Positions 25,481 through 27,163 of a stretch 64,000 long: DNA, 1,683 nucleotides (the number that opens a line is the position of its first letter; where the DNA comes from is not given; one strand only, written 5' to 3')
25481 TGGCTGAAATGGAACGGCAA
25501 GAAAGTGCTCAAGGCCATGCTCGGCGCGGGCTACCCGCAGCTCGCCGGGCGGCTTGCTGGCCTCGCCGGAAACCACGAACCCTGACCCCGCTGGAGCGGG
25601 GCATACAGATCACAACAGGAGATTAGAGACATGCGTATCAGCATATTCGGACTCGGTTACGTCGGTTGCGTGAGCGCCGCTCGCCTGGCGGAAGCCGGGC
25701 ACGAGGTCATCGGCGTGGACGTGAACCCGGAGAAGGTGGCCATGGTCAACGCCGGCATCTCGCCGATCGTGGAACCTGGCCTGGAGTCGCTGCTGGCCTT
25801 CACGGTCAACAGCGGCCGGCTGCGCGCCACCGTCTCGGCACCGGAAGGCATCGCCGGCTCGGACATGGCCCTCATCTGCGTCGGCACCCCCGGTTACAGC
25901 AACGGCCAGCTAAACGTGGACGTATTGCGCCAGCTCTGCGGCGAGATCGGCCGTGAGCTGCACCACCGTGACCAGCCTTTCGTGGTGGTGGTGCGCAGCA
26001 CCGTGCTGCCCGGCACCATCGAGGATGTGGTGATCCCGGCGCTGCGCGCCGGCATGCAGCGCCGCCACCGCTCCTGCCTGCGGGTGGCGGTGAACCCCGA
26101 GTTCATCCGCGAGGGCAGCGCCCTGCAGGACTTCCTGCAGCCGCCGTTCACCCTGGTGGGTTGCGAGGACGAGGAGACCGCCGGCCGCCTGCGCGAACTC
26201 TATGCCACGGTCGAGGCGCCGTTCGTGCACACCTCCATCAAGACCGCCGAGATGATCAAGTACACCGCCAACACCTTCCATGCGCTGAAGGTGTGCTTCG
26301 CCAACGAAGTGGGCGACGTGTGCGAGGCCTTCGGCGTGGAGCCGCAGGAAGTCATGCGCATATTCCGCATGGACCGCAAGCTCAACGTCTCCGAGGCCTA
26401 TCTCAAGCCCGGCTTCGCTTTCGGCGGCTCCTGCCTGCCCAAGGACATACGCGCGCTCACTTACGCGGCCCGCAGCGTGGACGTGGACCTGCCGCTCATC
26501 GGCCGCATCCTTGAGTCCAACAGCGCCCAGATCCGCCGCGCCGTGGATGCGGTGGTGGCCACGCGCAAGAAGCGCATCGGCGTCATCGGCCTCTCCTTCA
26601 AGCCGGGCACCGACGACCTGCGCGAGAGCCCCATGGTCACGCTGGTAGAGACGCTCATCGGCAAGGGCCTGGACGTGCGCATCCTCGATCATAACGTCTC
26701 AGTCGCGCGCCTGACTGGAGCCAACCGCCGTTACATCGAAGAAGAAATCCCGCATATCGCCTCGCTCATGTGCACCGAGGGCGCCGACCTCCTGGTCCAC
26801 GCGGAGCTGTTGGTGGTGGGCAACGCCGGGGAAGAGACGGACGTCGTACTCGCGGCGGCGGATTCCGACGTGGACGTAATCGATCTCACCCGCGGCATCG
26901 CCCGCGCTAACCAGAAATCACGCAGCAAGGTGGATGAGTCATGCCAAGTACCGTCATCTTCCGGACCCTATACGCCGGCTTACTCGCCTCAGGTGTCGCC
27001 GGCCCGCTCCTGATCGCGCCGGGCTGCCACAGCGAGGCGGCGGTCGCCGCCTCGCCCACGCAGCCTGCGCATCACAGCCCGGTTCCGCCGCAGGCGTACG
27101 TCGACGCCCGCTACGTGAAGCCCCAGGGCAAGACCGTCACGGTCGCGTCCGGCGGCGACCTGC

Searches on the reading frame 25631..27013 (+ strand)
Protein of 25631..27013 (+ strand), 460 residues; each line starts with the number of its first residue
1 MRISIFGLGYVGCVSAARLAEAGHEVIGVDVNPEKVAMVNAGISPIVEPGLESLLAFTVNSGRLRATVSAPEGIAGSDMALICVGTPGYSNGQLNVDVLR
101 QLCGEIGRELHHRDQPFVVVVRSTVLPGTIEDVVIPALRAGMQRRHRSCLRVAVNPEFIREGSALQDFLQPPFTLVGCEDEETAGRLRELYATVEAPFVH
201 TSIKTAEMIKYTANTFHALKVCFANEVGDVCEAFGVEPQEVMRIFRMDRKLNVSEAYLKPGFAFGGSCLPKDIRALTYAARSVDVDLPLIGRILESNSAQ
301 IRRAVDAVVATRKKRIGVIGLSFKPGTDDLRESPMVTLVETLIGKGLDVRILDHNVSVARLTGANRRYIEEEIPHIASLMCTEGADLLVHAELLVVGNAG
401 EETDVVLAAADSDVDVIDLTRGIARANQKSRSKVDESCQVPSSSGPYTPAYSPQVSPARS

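Call 13: search_protein_families(library=ncbifam, proteins=[window:25631-27013:+], max_evalue=0.00001)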
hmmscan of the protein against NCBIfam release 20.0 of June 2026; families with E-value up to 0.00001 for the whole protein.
window:25631-27013:+ (460 aa): 7 families
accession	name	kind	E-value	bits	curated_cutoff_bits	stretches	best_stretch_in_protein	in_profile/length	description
TIGR03026.1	NDP-sugDHase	subfamily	2.7e-112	375.6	189.8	1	1-389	1-383/413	nucleotide sugar dehydrogenase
NF041297.1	UDPGDh_AglM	equivalog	1e-91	308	670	1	1-354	1-357/429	UDP-glucose 6-dehydrogenase AglM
NF047673.2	TeichurnBiosyTuaD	equivalog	8e-71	239.4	700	1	2-354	3-351/439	UDP-glucose 6-dehydrogenase TuaD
NF040825.1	UDPMaNacDH_Arch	equivalog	1.1e-43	149.7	750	1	1-357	1-352/418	UDP-N-acetyl-D-mannosamine dehydrogenase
NF008286.0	PRK11064.1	equivalog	1.7e-39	135.6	459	1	2-344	5-351/420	UDP-N-acetyl-D-mannosamine dehydrogenase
NF011631.0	PRK15057.1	equivalog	3.6e-38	131.7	757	1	1-353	1-336/388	UDP-glucose 6-dehydrogenase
NF011729.0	PRK15182.1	equivalog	1.4e-15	57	592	1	2-357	8-358/425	Vi polysaccharide biosynthesis UDP-N-acetylglucosamine C-6 dehydrogenase TviB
